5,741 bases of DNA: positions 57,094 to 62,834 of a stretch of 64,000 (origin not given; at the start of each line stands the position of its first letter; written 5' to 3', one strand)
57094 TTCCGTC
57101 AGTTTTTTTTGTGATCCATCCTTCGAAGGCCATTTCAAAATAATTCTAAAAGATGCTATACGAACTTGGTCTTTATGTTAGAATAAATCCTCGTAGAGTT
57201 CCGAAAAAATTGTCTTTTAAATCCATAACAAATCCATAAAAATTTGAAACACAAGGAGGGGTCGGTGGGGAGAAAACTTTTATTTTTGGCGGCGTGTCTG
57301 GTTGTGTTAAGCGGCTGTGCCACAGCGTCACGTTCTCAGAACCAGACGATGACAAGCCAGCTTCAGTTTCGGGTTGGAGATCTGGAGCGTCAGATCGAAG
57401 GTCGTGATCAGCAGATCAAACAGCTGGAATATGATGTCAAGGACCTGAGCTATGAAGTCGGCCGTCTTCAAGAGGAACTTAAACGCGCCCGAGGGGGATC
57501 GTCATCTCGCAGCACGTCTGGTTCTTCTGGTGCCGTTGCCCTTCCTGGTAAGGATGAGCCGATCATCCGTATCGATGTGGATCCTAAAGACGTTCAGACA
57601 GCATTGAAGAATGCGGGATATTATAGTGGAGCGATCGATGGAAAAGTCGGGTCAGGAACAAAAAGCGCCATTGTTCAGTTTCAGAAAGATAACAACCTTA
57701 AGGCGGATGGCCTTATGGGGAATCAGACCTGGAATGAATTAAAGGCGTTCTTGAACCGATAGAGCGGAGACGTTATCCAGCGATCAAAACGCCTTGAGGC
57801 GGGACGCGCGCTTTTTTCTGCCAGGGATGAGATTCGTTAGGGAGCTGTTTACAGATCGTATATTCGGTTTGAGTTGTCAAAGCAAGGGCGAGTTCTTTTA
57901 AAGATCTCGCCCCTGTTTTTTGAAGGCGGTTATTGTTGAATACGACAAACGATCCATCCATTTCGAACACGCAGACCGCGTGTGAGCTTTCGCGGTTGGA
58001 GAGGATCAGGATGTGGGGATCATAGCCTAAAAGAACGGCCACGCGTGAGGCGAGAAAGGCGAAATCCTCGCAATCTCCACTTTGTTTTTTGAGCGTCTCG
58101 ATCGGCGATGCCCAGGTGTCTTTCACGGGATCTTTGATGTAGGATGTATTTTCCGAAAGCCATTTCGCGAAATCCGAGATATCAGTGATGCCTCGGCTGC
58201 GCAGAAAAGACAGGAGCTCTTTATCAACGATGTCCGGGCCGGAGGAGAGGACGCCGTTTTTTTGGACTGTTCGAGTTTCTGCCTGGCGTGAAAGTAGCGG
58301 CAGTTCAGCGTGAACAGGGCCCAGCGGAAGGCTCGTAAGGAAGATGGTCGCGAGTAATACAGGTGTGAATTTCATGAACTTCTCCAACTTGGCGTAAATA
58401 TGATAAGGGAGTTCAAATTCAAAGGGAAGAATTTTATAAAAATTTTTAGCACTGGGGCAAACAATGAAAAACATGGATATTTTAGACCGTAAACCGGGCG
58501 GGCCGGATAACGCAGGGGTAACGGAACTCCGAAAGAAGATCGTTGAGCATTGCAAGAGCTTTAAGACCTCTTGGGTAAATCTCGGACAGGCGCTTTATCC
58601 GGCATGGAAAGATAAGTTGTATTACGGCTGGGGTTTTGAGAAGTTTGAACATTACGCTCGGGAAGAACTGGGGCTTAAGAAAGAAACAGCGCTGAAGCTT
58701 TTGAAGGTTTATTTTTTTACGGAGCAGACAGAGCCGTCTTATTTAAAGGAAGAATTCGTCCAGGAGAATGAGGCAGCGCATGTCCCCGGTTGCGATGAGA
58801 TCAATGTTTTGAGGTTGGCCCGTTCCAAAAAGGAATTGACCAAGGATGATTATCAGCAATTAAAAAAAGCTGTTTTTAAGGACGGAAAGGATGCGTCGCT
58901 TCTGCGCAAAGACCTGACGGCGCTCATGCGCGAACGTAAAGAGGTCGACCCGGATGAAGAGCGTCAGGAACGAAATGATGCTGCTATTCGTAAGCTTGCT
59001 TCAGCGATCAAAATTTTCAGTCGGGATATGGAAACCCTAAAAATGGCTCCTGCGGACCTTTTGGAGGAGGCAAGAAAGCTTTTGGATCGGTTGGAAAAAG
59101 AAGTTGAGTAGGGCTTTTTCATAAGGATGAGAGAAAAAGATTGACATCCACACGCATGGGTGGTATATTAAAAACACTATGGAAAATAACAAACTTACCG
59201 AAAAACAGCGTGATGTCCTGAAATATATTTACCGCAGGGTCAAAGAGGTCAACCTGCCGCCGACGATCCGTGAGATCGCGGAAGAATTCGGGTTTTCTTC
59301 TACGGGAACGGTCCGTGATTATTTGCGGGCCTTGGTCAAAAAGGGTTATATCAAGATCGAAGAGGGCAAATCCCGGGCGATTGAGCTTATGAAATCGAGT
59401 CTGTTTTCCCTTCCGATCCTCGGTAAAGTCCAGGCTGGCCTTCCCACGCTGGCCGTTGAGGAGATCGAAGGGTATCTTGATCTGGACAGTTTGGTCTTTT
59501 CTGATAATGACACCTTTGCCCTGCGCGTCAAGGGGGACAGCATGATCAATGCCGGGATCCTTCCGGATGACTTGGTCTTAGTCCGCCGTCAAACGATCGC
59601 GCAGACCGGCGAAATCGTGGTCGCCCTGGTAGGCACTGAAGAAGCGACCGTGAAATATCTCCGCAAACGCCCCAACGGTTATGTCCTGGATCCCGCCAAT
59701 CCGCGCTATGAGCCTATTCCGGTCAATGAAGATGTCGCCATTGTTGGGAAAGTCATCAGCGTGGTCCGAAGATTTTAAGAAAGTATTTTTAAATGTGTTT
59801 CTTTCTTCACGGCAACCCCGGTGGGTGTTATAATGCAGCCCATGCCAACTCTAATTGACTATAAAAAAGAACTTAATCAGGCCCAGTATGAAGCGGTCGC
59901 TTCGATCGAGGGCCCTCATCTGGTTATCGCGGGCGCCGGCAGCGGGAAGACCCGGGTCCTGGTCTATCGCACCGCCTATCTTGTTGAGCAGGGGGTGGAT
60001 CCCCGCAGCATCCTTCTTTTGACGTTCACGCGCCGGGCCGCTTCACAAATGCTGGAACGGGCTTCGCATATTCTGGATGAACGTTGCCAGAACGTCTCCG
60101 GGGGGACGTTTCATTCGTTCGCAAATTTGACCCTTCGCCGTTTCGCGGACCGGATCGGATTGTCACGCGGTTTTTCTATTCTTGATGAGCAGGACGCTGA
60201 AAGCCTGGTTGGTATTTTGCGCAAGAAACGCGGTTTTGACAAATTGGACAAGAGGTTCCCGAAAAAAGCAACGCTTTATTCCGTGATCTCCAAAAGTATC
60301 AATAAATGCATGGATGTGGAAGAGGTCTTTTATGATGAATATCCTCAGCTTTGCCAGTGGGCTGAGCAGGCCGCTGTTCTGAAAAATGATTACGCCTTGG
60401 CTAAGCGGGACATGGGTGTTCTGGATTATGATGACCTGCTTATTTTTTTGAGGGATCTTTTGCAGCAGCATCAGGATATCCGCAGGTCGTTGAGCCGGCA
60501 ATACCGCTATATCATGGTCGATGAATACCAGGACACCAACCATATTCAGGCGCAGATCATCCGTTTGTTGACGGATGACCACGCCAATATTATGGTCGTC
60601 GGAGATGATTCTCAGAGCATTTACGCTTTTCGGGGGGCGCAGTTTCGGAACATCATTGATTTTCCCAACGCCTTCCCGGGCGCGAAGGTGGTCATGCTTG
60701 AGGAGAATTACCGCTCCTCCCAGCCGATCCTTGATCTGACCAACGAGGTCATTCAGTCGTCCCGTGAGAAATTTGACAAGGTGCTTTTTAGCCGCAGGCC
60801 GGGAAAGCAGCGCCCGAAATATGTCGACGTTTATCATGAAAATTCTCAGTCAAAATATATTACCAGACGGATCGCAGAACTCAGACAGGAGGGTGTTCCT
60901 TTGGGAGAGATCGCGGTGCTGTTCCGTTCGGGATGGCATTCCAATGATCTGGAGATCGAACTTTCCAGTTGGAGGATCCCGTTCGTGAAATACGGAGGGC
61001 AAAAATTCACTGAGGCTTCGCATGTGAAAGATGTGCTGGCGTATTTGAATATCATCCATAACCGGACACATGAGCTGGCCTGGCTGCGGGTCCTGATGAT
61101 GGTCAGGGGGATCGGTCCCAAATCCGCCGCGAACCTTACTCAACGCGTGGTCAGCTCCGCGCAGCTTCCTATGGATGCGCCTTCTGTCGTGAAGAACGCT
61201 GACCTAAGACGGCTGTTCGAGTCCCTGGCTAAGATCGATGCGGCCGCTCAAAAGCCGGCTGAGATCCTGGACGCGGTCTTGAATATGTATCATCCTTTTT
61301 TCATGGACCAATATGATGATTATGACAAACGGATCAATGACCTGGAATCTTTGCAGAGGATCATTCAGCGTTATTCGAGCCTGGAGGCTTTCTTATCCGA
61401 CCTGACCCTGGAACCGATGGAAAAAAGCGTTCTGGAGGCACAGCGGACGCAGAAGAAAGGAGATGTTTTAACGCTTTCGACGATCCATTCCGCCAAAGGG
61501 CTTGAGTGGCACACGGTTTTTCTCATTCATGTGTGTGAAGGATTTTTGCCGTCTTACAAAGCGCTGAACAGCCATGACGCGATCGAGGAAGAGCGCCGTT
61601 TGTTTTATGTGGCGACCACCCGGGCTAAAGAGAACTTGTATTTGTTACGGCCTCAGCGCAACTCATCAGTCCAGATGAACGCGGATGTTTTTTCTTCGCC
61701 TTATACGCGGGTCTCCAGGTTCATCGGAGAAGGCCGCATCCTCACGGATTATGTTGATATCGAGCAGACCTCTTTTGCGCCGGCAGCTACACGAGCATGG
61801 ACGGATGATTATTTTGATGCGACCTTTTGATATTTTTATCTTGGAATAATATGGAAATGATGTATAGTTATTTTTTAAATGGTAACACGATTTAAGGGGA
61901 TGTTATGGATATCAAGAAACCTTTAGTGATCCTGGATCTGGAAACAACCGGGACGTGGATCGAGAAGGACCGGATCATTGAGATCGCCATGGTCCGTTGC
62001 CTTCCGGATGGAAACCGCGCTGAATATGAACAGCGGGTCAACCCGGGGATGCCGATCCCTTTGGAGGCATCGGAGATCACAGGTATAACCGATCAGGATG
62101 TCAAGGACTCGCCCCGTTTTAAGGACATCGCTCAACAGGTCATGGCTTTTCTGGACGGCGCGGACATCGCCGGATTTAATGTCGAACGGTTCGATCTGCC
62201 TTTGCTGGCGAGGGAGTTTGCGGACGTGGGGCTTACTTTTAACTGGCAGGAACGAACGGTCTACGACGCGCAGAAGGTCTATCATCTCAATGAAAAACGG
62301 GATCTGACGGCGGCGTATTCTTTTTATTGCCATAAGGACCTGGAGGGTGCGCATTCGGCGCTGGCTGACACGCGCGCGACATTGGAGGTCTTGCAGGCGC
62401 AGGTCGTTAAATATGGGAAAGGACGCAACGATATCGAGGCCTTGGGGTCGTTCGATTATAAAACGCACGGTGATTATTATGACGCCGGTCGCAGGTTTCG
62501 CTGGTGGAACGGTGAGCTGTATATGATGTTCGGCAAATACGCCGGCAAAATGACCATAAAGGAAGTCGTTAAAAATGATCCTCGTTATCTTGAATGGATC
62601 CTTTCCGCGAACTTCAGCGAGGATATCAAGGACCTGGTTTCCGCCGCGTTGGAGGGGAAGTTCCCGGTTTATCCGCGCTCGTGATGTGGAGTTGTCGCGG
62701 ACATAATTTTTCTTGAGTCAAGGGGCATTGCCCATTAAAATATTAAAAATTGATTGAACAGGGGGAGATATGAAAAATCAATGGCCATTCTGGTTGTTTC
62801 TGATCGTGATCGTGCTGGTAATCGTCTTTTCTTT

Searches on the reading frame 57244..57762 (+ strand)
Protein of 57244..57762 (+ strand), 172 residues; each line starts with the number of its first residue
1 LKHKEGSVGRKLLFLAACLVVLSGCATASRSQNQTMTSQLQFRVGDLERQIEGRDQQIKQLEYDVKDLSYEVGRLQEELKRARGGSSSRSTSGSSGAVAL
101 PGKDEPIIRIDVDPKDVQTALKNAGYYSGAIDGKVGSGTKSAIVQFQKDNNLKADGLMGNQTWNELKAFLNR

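Call 89: search_protein_families(library=pfam, proteins=[window:57244-57762:+], max_evalue=0.01)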
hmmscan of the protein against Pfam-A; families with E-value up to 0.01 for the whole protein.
window:57244-57762:+ (172 aa): 7 families
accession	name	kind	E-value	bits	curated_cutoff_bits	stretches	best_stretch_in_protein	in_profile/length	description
PF01471.23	PG_binding_1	-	2.7e-18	66.3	23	1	114-166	5-57/57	Putative peptidoglycan binding domain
PF06785.16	UPF0242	-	0.00017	22.1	33.5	1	32-74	147-189/194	Uncharacterised protein family (UPF0242) N-terminus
PF08823.16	PG_binding_2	-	0.00022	21.9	21.1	1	116-154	20-58/74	Putative peptidoglycan binding domain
PF11559.13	ADIP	-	0.00055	20.5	34.3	1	28-92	66-130/151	Afadin- and alpha -actinin-Binding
PF16331.10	TolA_bind_tri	-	0.006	17.1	30.1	0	40-76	2-38/76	TolA binding protein trimerisation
PF08614.16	ATG16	-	0.0062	17.2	33.7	1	28-82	95-149/200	Autophagy protein 16 (ATG16)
PF15397.11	DUF4618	-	0.0062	16.4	34.9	1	26-83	170-227/258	Domain of unknown function (DUF4618)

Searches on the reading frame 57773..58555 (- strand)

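Call 56: search_protein_families(library=pfam, proteins=[window:57773-58555:-], max_evalue=0.0001)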
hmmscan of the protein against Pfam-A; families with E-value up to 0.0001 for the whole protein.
window:57773-58555:- (260 aa): 1 family
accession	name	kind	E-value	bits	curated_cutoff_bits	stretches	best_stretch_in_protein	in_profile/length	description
PF04473.18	DUF553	-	2.9e-06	27.2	20.5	1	126-207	19-112/140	Transglutaminase-like domain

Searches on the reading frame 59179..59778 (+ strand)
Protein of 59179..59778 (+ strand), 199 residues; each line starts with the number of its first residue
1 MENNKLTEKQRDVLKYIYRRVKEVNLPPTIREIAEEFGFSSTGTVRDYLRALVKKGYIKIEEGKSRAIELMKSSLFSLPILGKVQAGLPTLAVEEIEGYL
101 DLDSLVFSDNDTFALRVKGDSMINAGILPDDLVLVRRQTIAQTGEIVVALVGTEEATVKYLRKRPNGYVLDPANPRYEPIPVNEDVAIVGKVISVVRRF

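Call 89: search_protein_families(library=pfam, proteins=[window:59179-59778:+], max_evalue=0.01)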
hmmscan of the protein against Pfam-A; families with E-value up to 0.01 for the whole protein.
window:59179-59778:+ (199 aa): 11 families
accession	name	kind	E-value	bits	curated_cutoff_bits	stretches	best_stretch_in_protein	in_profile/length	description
PF00717.28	Peptidase_S24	-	1.6e-32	112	23.3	1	79-193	1-116/116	Peptidase S24-like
PF01726.22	LexA_DNA_bind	-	4.9e-21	74.7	23.7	1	4-67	2-65/65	LexA DNA binding domain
PF21984.2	DnaD_N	-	3.3e-06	27.6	27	1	5-66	13-73/101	DnaD N-terminal domain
PF13412.12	HTH_24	-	6.9e-05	22.8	21.9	1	28-59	18-48/48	Winged helix-turn-helix DNA-binding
PF00392.27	GntR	-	0.00021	21.3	27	1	28-65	25-61/64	Bacterial regulatory proteins, gntR family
PF13730.12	HTH_36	-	0.00032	20.9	25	1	6-58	3-55/55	Helix-turn-helix domain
PF01978.25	TrmB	-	0.00065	19.9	25.6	1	28-66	23-60/68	Sugar-specific transcriptional regulator TrmB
PF04545.22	Sigma70_r4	-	0.00086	19.2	24.1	1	5-46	4-38/50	Sigma-70, region 4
PF01325.25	Fe_dep_repress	-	0.0015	19.1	26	1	5-62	1-56/60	Iron dependent repressor, N-terminal DNA binding domain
PF12802.13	MarR_2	-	0.0031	18.1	27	1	6-62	3-54/61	MarR family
PF04703.18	FaeA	-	0.0052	17.5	20.7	1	13-59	5-46/62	FaeA-like protein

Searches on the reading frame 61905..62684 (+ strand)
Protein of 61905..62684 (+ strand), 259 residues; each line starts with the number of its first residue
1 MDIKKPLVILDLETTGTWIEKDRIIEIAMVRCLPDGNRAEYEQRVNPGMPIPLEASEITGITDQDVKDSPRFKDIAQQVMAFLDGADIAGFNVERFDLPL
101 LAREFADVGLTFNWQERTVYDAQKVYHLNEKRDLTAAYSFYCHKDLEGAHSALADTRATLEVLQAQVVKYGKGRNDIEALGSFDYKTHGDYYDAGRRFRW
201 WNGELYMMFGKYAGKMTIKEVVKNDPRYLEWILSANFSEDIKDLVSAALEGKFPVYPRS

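Call 89: search_protein_families(library=pfam, proteins=[window:61905-62684:+], max_evalue=0.01)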
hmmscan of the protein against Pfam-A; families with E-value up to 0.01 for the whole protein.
window:61905-62684:+ (259 aa): 4 families
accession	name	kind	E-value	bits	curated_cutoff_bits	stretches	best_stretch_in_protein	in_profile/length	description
PF00929.31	RNase_T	-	4e-22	79.9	24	1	8-163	1-164/164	Exonuclease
PF20600.3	ExoX-like_C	-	3.4e-08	33.2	26.5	1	209-233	3-26/30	Exodeoxyribonuclease X-like C-terminal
PF16473.11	Rv2179c-like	-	2.2e-05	24.7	27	1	8-164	3-174/177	3'-5' exoribonuclease Rv2179c-like domain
PF13482.12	RNase_H_2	-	0.0012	19.2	22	0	63-127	34-97/165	RNase_H superfamily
